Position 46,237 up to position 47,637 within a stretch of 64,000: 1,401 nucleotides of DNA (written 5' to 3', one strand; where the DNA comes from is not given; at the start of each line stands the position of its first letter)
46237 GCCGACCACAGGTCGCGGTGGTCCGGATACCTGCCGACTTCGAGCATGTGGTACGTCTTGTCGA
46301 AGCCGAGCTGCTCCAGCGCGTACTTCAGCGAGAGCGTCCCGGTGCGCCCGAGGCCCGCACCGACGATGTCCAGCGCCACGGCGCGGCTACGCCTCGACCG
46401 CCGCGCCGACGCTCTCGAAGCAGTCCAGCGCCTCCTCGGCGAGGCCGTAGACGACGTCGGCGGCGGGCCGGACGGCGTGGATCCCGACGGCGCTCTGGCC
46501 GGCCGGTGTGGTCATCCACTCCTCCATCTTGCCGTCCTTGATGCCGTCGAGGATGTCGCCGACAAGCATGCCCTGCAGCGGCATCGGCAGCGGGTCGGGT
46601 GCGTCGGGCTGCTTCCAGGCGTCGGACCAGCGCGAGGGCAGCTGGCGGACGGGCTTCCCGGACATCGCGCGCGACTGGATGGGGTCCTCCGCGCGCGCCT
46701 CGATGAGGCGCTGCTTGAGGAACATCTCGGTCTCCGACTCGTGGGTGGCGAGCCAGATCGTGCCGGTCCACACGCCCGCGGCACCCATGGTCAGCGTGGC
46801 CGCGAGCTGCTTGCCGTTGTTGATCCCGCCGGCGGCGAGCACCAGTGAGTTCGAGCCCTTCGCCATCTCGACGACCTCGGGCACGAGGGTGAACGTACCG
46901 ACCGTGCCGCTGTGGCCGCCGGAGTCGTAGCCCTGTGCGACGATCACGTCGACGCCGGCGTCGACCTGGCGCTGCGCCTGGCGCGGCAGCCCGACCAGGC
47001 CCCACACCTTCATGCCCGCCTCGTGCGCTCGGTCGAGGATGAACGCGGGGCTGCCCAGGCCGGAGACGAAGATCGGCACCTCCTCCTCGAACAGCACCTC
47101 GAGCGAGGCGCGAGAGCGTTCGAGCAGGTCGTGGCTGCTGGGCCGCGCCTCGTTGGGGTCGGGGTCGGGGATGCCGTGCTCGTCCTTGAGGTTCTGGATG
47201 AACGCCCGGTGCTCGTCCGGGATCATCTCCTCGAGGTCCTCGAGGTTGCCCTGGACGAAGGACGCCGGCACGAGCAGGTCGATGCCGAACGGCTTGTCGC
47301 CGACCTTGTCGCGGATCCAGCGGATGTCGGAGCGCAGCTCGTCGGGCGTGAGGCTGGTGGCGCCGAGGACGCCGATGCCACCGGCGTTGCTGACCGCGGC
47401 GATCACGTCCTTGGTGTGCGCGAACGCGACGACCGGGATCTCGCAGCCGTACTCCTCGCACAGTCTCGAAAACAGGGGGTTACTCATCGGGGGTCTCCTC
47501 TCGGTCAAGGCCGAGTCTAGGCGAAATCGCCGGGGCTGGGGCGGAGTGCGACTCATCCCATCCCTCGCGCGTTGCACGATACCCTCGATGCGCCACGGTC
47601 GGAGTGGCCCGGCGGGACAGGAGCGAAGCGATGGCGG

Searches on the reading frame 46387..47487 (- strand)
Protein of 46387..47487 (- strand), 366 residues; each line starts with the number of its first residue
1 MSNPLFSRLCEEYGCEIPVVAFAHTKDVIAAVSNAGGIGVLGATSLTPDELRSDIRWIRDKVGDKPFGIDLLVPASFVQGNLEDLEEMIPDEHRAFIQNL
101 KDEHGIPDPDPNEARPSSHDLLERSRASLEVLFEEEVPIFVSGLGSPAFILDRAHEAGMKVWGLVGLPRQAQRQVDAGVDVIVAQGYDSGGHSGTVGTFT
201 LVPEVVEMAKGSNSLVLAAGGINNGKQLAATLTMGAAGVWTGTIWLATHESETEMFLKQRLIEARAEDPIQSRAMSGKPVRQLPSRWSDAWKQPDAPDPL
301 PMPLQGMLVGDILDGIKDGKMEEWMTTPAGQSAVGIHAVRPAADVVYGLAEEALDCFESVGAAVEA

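Call 41: search_protein_families(library=pfam, proteins=[window:46387-47487:-], max_evalue=0.1)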
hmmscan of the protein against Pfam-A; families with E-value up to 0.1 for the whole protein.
window:46387-47487:- (366 aa): 4 families
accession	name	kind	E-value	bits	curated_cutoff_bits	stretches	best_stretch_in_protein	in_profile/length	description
PF03060.21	NMO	-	3e-48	165.4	28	1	25-351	24-330/331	Nitronate monooxygenase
PF00478.31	IMPDH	-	1.8e-06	27.6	25.6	1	196-259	190-253/345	IMP dehydrogenase / GMP reductase domain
PF01070.24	FMN_dh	-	1.6e-05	24.5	24.9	1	168-246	229-306/350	FMN-dependent dehydrogenase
PF22437.2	DBF4_BRCT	-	0.014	16.8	27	1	119-164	28-80/90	BRCT domain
